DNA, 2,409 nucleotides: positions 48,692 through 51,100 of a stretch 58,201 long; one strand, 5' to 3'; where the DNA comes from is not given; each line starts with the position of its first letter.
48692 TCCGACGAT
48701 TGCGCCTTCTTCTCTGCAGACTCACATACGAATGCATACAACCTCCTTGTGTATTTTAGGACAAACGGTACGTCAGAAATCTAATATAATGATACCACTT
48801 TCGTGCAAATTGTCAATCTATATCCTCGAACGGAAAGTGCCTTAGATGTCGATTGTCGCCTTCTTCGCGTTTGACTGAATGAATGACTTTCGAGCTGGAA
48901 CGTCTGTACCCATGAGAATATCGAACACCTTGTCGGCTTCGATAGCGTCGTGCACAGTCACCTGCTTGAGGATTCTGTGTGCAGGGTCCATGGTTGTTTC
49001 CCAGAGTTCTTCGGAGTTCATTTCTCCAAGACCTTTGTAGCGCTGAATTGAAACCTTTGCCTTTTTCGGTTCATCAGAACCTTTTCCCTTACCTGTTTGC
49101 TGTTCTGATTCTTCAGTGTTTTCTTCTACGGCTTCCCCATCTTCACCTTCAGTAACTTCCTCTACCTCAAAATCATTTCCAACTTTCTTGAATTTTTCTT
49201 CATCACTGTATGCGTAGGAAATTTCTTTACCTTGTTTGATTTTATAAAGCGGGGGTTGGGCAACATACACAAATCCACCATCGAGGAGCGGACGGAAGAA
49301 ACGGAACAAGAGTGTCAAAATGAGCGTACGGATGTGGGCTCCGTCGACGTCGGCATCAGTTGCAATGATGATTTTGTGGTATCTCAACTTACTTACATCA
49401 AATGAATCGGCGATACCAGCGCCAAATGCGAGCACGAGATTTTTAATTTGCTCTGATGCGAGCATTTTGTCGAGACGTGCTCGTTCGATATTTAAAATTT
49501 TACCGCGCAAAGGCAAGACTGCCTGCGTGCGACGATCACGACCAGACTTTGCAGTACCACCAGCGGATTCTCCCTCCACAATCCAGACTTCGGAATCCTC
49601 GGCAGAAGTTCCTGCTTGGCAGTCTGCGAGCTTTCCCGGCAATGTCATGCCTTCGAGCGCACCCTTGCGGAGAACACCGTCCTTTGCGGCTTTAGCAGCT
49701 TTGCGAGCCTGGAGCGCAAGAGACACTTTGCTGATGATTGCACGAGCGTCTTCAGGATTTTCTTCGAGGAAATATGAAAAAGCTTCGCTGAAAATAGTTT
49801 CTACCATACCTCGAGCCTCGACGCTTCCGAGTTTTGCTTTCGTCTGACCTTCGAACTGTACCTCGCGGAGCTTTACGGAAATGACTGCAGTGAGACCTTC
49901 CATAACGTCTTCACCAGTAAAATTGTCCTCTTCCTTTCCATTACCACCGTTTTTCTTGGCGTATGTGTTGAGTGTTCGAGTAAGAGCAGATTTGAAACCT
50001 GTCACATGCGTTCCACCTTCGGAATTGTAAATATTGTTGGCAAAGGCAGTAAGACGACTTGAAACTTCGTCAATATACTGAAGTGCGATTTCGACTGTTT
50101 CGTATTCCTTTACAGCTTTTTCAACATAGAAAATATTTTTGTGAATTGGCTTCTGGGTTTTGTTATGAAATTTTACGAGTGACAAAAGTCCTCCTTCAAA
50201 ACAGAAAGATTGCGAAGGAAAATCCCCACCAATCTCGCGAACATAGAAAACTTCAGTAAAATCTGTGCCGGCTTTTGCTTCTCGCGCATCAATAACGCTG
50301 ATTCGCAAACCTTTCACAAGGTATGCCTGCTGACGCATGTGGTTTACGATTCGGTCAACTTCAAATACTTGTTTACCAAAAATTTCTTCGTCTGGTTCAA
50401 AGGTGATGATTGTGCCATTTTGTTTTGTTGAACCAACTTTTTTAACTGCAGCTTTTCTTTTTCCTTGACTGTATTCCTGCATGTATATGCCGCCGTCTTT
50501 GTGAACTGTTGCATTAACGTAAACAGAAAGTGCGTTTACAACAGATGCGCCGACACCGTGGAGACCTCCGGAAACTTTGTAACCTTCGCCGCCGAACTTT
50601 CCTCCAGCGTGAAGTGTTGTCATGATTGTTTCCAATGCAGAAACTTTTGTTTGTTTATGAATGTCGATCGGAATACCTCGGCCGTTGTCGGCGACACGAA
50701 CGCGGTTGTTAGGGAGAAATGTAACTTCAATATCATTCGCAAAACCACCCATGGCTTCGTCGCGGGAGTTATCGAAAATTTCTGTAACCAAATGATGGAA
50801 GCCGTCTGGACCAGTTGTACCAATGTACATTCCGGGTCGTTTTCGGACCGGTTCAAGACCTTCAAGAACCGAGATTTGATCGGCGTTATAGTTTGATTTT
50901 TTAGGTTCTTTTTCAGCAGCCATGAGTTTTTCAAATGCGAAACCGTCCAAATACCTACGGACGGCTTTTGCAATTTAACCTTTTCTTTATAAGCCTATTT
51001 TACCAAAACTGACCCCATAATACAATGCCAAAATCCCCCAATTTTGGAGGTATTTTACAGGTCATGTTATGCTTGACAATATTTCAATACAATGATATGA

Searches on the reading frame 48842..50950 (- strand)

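Call 86: search_protein_families(library=pfam, proteins=[window:48842-50950:-], max_evalue=0.001)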
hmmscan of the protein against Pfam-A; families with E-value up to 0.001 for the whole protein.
window:48842-50950:- (702 aa): 4 families
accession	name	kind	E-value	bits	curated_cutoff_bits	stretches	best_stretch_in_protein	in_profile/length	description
PF00204.31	DNA_gyraseB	-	1.7e-53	181.1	27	1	254-424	1-172/173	DNA gyrase B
PF00986.26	DNA_gyraseB_C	-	5.2e-29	100.6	29.8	1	631-692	2-63/63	DNA gyrase B subunit, carboxyl terminus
PF01751.28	Toprim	-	6.3e-17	62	23.1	1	454-565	1-95/96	Toprim domain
PF02518.31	HATPase_c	-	1.3e-12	48.6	26.4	1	48-188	3-109/111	Histidine kinase-, DNA gyrase B-, and HSP90-like ATPase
